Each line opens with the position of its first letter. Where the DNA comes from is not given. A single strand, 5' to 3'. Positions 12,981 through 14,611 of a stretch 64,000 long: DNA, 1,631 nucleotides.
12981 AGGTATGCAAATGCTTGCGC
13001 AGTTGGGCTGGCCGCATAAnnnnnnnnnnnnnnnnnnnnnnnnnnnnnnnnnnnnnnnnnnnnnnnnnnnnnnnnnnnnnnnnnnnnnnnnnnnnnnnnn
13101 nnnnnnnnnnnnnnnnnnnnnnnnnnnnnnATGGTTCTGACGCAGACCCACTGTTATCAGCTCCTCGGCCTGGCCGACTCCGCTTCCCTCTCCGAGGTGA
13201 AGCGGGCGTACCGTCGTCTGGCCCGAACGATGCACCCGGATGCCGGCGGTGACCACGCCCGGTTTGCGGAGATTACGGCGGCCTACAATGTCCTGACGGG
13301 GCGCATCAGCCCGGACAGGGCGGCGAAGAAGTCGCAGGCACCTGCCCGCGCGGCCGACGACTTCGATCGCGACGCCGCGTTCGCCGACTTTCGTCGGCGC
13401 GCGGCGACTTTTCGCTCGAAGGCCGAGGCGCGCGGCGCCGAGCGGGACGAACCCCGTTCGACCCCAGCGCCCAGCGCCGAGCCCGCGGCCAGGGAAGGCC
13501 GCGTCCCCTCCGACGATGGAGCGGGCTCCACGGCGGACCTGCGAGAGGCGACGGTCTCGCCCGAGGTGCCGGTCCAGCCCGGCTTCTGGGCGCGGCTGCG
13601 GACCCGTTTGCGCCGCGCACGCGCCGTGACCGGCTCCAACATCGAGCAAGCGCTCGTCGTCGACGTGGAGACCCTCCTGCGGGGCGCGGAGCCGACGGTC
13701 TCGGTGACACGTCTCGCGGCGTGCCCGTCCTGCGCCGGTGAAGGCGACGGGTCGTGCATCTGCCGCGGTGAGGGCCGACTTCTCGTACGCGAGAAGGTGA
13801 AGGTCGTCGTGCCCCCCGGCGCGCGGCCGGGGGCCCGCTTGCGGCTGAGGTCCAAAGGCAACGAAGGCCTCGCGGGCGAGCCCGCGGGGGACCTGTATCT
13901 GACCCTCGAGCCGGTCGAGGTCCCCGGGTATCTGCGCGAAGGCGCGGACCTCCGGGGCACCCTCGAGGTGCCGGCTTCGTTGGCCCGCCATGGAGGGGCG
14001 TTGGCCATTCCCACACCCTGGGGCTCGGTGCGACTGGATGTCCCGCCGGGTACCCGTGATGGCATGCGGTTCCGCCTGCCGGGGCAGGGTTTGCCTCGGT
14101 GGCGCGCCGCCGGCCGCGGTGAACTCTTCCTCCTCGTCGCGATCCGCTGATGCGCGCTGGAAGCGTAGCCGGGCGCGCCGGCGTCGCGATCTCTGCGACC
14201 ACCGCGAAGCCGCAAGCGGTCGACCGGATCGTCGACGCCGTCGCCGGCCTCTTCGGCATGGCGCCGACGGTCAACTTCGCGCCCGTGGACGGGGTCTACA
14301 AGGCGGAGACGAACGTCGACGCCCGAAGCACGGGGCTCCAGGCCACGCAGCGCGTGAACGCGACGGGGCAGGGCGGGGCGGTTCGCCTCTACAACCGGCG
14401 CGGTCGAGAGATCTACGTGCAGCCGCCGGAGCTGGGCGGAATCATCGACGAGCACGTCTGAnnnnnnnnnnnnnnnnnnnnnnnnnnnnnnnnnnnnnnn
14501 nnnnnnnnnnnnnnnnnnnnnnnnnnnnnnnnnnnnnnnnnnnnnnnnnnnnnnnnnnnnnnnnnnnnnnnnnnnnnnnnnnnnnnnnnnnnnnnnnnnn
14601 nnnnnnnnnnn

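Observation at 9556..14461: c-di-GMP/sigma-54 signalling module: PilZ – small protein – HDOD – GAF-EBP, then a consensus sigma-54 promoter with three palindromic UAS repeats driving a J-domain protein operon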

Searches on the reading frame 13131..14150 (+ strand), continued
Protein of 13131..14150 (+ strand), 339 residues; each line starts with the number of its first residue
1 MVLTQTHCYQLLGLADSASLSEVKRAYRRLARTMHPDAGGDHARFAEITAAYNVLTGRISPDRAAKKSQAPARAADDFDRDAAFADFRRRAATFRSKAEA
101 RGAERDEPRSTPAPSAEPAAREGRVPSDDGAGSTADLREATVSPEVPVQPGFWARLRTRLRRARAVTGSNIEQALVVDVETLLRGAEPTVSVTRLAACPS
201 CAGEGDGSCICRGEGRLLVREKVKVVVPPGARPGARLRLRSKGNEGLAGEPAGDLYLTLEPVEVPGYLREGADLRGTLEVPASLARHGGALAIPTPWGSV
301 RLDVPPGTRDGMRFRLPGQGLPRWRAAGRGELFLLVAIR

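Call 14: find_encoding_contigs(protein=P0011, flank=8000, max_places=2)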
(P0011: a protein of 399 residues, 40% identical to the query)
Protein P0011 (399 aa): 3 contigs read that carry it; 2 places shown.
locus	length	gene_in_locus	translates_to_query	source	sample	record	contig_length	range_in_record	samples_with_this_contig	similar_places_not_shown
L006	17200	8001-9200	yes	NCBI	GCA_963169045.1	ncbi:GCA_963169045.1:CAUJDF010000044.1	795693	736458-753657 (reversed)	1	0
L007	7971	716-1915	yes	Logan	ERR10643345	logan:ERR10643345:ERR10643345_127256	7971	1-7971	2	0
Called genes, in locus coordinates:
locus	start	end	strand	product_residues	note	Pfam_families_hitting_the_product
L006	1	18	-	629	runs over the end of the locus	PF16697:Yop-YscD_cpl, PF00498:FHA, PF00437:T2SSE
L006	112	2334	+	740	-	PF00384:Molybdopterin, PF01568:Molydop_binding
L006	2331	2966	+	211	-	-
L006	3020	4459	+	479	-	PF00224:PK, PF02887:PK_C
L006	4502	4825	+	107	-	PF07238:PilZ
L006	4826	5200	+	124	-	-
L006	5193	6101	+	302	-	PF08668:HDOD, PF01966:HD (weak)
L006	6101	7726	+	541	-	PF01590:GAF, PF13185:GAF_2, PF13492:GAF_3, PF00158:Sigma54_activat, PF14532:Sigma54_activ_2, PF07728:AAA_5 (weak), PF25601:AAA_lid_14, PF02954:HTH_8, +1 more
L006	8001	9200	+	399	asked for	PF00226:DnaJ, PF01556:DnaJ_C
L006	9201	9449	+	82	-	-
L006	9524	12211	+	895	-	PF01624:MutS_I, PF05188:MutS_II, PF05192:MutS_III, PF05190:MutS_IV, PF00488:MutS_V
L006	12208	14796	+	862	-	PF08335:GlnD_UR_UTase, PF27444:GlnD_3rd, PF01842:ACT (weak), PF13291:ACT_4 (faint), PF24931:ACT_ACR9_3rd, PF26956:ACT_ACR_D1 (weak)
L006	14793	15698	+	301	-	PF02899:Phage_int_SAM_1, PF00589:Phage_integrase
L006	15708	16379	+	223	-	PF02163:Peptidase_M50 (weak)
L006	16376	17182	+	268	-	PF02616:SMC_ScpA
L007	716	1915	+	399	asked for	PF00226:DnaJ, PF01556:DnaJ_C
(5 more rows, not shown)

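Call 20: find_related_loci(query=A4, collection=genome_contigs, flank=6000)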
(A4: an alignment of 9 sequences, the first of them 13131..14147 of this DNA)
Query A4 (339 aa) in genome_contigs; peptide patterns used: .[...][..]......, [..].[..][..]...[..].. (x = any residue, [..] = any of these).
599 stretches matched a pattern (row limit reached: there are more); 564 encode a relative of the query (tblastn E <= 1e-3); the best 80 are kept; 80 distinct loci.
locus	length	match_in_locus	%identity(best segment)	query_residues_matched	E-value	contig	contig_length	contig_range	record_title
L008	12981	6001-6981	54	1-338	4e-104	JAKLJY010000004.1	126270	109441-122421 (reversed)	MAG: Myxococcota bacterium isolate MAG.78 MAG.78-NODE_4_length_126270_cov_6.202729, whole genome shotgun sequence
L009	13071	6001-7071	43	1-339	7e-64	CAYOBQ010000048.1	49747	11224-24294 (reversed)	MAG TPA_asm: uncultured Nannocystaceae bacterium isolate SRP077602_co1_395 genome assembly, contig: NODE_1751_length_497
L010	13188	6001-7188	40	1-336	2e-59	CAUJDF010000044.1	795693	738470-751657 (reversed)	MAG: Myxococcota bacterium isolate KLAP118 genome assembly, contig: KLAP118_474190, whole genome shotgun sequence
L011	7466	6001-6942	39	2-338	2e-53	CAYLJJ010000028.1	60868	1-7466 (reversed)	MAG TPA_asm: uncultured Nannocystaceae bacterium isolate binchicken_co141_483 genome assembly, contig: NODE_2035_length_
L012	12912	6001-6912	30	9-339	5e-32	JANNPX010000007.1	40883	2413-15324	MAG: Chloroflexota bacterium isolate SOY_31_metabat_89 SOY_31_k141_426927, whole genome shotgun sequence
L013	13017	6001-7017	32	1-338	3e-31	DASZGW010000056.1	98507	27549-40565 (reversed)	MAG TPA_asm: Candidatus Udaeobacter sp. isolate SMAG_U6559 k141_5973226, whole genome shotgun sequence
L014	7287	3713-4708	29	9-338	4e-31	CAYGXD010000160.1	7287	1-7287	MAG TPA_asm: uncultured Eubacteriales bacterium isolate ERP119294_co1_437 genome assembly, contig: NODE_14930_length_728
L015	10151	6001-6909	31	9-334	5e-31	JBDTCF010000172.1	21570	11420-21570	MAG: Candidatus Baltobacteraceae bacterium isolate cluster2_bin.15 k127_363805, whole genome shotgun sequence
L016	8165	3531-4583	28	1-331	5e-31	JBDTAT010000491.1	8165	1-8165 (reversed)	MAG: Bryobacteraceae bacterium isolate cluster2_bin.115 k127_5932833, whole genome shotgun sequence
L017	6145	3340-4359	27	3-336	1e-30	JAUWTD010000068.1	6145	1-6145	MAG: Candidatus Altiarchaeota archaeon isolate CSMAG_2571 CSMAG_2571_k127_10076824_length_6145_cov_63.8254, whole genome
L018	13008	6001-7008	28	9-338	1e-30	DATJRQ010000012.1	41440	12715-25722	MAG TPA_asm: Thermoplasmata archaeon isolate SMAG_U14971 k141_53646, whole genome shotgun sequence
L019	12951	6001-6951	32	9-338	2e-30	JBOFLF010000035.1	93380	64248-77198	MAG: Angustibacter sp. isolate WFFMC_MAG_347 k139_52073_flag=0_multi=23.3629_len=93380, whole genome shotgun sequence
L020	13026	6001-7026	30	1-338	4e-30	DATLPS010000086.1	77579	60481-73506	MAG TPA_asm: Candidatus Limnocylindria bacterium isolate SMAG_U13858 k141_3672698, whole genome shotgun sequence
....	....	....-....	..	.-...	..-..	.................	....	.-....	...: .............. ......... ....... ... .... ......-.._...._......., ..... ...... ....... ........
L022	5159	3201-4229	28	9-338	3e-30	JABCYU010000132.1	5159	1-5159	MAG: Methanobacteriota archaeon isolate Inc-BW-H-2-M_MAG52 Ga0210384_10029270, whole genome shotgun sequence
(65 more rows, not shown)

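Call 24: find_related_loci(query=A4, collection=metagenome_contigs, flank=3000)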
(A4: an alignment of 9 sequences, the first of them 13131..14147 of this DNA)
Query A4 (339 aa) in metagenome_contigs; peptide patterns used: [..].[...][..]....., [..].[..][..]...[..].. (x = any residue, [..] = any of these).
600 stretches matched a pattern (row limit reached: there are more); 558 encode a relative of the query (tblastn E <= 1e-3); the best 80 are kept; 80 distinct loci.
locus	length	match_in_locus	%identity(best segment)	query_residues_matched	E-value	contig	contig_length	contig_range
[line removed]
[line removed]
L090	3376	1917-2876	26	1-338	2e-35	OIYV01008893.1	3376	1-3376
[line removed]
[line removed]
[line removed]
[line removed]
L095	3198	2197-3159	31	9-334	1e-32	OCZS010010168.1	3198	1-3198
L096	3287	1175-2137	33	9-338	1e-31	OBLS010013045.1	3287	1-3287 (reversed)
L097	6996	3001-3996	29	1-339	1e-31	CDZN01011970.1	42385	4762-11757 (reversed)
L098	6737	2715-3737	30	1-338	2e-31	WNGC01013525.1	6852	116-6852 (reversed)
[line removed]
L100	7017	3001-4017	32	1-338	9e-31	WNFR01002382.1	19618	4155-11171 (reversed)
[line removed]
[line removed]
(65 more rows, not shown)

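Call 25: find_encoding_contigs(protein=P0008, flank=6000, max_places=1)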
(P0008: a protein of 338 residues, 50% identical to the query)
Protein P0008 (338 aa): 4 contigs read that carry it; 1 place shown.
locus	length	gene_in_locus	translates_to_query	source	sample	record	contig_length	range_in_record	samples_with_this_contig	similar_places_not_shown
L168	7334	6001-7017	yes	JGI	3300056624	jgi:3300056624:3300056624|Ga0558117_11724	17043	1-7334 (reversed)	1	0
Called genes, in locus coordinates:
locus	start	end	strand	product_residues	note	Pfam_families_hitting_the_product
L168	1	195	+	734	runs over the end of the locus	PF00384:Molybdopterin, PF01568:Molydop_binding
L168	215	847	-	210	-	-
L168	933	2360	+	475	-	PF00224:PK, PF03328:HpcH_HpaI, PF02887:PK_C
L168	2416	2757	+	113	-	PF07238:PilZ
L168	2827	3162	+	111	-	-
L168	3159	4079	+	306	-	PF08668:HDOD, PF01966:HD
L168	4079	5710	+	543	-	PF13185:GAF_2, PF01590:GAF, PF13492:GAF_3, PF00158:Sigma54_activat, PF14532:Sigma54_activ_2, PF07728:AAA_5 (weak), PF25601:AAA_lid_14, PF02954:HTH_8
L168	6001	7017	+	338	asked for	PF00226:DnaJ, PF01556:DnaJ_C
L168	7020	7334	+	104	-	?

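Call 26: find_encoding_contigs(protein=P0010, flank=6000, max_places=1)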
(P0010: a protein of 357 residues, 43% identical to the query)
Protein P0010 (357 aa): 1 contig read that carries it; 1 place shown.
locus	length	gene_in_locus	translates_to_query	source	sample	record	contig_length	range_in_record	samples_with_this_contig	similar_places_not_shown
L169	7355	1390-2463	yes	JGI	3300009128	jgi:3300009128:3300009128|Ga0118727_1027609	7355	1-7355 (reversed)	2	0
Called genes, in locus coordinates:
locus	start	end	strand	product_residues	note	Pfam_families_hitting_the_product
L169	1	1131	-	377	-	?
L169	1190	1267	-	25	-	-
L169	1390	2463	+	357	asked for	PF00226:DnaJ, PF01556:DnaJ_C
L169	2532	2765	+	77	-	-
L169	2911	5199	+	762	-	PF00390:malic, PF03949:Malic_M, PF01515:PTA_PTB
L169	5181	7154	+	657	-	PF22745:Nlig-Ia, PF01653:DNA_ligase_aden, PF03120:OB_DNA_ligase, PF14520:HHH_5 (faint), PF12826:HHH_2 (weak), PF00533:BRCT (weak)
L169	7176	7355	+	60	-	?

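Call 27: find_encoding_contigs(protein=P0012, flank=6000, max_places=1)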
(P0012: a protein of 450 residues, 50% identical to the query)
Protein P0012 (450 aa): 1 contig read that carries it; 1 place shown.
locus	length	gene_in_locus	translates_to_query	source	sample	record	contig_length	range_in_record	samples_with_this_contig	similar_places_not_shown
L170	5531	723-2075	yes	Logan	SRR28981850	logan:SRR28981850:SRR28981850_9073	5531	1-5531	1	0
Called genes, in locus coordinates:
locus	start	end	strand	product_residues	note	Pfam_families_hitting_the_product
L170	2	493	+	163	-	?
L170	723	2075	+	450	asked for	PF00226:DnaJ, PF01556:DnaJ_C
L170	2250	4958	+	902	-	PF01624:MutS_I, PF05188:MutS_II, PF05192:MutS_III, PF05190:MutS_IV, PF00488:MutS_V, PF27441:MutS_C (weak)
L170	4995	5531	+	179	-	?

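Call 81: search_solved_structures(query=window:13131-14147:+, max_evalue=0.00001, show_alignments=1)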
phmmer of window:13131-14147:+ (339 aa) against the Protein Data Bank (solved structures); distinct sequences matched with E-value up to 0.00001: 33.
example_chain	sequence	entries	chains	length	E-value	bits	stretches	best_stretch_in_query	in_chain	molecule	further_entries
6jzb_A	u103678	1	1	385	4.8e-25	92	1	188-336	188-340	Chaperone protein DnaJ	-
6psi_A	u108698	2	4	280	2.5e-24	89.7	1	248-338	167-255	Chaperone protein DnaJ 2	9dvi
4j80_A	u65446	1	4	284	6.4e-24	88.3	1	246-338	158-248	Chaperone protein DnaJ 2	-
6prq_A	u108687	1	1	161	9.8e-18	68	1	224-338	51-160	Alkaline phosphatase,Chaperone protein DnaJ 2 fusion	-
3lz8_A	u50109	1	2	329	1.6e-17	67.3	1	223-337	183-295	Putative chaperone DnaJ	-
7zhs_A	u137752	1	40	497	3.6e-15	59.5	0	5-57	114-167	Ubiquitin-like protein SMT3,DnaJ homolog subfamily A member 2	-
7jtk_Y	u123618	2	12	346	2.8e-11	46.7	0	222-334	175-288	Flagellar radial spoke protein 16 | Radial spoke protein 16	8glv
6prj_A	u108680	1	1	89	1e-08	38.3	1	271-338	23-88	Alkaline phosphatase,Chaperone protein DnaJ 2 fusion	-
6pri_A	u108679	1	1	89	3.4e-08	36.6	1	272-338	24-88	Alkaline phosphatase,Chaperone protein DnaJ 2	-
6pqe_A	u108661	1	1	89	3.5e-08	36.6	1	272-338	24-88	Alkaline phosphatase,Chaperone protein DnaJ 2 fusion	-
6pqm_A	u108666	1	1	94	4e-08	36.4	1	272-338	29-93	Alkaline phosphatase,Chaperone protein DnaJ 2 fusion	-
6prp_A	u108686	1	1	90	5.7e-08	35.9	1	271-338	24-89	Chaperone protein DnaK, Chaperone protein DnaJ 2 fusion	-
1hdj_A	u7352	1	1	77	5.5e-07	32.6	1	8-57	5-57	HUMAN HSP40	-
2och_A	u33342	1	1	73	1e-06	31.8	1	3-57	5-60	Hypothetical protein dnj-12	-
6z5n_A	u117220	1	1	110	1.1e-06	31.6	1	8-57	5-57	DnaJ homolog subfamily B member 1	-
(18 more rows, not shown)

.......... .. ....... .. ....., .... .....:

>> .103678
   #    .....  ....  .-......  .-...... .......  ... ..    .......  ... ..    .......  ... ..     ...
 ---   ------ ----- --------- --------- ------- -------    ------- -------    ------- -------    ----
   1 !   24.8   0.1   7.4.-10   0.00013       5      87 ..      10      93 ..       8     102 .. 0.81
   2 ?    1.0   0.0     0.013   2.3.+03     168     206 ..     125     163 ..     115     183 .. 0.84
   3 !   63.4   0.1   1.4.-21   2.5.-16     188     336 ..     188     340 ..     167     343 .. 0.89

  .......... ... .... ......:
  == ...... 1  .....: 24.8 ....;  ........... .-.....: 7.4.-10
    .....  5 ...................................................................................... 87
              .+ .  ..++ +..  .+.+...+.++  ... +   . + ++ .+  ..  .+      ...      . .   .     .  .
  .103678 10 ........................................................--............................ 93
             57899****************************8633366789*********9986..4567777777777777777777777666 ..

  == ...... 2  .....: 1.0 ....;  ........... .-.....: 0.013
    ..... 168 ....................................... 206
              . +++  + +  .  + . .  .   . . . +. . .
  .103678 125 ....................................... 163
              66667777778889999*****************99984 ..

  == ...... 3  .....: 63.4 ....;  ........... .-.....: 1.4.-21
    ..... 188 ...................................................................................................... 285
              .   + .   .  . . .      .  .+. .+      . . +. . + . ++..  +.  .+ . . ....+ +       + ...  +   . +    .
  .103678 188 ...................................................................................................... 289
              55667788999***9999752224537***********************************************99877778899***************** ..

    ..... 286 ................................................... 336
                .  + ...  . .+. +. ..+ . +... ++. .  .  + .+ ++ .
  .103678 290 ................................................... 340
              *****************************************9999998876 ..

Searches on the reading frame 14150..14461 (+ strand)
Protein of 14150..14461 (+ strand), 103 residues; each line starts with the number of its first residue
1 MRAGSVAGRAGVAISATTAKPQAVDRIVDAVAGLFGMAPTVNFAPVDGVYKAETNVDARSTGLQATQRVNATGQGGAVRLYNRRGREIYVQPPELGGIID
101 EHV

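Call 3: search_protein_families(library=pfam, proteins=[window:14150-14461:+], max_evalue=0.01)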
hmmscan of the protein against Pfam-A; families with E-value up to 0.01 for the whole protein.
window:14150-14461:+ (103 aa): 0 families

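Call 8: search_protein_families(library=ncbifam, proteins=[window:14150-14461:+], max_evalue=0.01)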
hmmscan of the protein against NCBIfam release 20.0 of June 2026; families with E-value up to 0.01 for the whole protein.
window:14150-14461:+ (103 aa): 0 families

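Call 41: search_solved_structures(query=A5, max_evalue=10)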
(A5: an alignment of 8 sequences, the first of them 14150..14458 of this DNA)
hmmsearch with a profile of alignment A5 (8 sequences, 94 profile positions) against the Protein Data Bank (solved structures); distinct sequences matched with E-value up to 10: 6.
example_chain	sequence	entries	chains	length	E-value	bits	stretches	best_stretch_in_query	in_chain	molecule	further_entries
8z5s_AA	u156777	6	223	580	0.0081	19.5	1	8-67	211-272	Flagellar M-ring protein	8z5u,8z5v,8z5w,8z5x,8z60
8z4d_1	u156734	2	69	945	0.016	18.6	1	8-67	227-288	Flagellar M-ring protein,Flagellar motor switch protein FliG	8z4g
5d1m_B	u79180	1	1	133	1.3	12.5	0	66-94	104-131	E3 ubiquitin-protein ligase RNF25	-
6kgx_B8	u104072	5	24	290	1.4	12.4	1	35-63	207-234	LR8 | R-phycoerythrin gamma chain, chloroplastic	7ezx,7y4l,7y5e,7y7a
5d1k_B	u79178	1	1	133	6.5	10.2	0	66-94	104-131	E3 ubiquitin-protein ligase RNF25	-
5d1l_B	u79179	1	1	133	6.7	10.2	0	66-93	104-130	E3 ubiquitin-protein ligase RNF25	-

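Call 44: search_protein_families(library=pfam, alignment_id=A5, max_evalue=10)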
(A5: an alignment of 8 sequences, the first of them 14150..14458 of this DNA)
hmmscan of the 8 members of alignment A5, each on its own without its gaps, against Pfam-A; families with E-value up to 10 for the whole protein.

A. member 1, window:14150-14458:+ (103 aa): 0 families

B. families by the number of members that match (of 8 scanned): 2 families
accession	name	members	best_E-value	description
PF18295.7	Pdase_M17_N2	1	0.038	M17 aminopeptidase N-terminal domain 2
PF13585.12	CHU_C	1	0.26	CHU_C Type IX secretion signal domain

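Call 45: find_homologous_proteins(query=A5, max_evalue=0.01)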
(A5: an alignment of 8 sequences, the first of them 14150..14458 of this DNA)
Query A5 (8 sequences) (103 aa, profile of the alignment): 31 proteins with E <= 0.01 among 5977 candidates.
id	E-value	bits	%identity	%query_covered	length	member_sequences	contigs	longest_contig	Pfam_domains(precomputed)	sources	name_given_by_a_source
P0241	1.1e-40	155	97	100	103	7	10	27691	-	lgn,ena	-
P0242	8.4e-38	146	76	99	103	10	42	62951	-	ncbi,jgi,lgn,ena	jgi:hypothetical protein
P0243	4.3e-37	144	75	99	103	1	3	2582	-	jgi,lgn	-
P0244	1.5e-36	142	62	99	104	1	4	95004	-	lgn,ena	-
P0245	8.2e-36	140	64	83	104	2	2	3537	-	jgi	-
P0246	8.4e-36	140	65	99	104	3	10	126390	-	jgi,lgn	jgi:hypothetical protein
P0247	3.9e-35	138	65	85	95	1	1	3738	-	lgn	-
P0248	9.0e-35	136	63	98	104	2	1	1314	-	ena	-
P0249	1.9e-34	135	64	83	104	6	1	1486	-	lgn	-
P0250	6.5e-33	131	63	79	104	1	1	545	-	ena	-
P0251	2.4e-32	129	60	80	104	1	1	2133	-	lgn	-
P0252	1.0e-31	127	60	97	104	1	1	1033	-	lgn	-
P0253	7.6e-30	121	62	77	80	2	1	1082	-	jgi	jgi:hypothetical protein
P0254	1.1e-28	117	58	99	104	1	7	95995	-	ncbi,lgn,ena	-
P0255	5.0e-26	108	-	-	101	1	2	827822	-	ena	-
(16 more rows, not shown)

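Call 51: predict_structure(alignment_id=A7)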
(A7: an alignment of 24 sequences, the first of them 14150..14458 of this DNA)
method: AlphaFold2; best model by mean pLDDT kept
length: 103 residues; sequences in the alignment: 24
mean_pLDDT: 55.0   pTM: 0.23
mean pLDDT of the five models: 55.0, 53.2, 52.3, 51.9, 50.4
residues with pLDDT >= 90: 9; 70-90: 8; 50-70: 38; < 50: 48
segments of 3 or more residues with pLDDT < 50: 1-18, 42-47, 49-53, 55-62, 67-70, 100-103
pLDDT, mean of each block of 10 residues (from residue 1): 44 45 54 53 43 45 49 69 90 63 40
secondary structure, 60 per line:
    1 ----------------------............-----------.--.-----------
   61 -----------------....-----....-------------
elements in order: H23-34 E78-81 E87-90
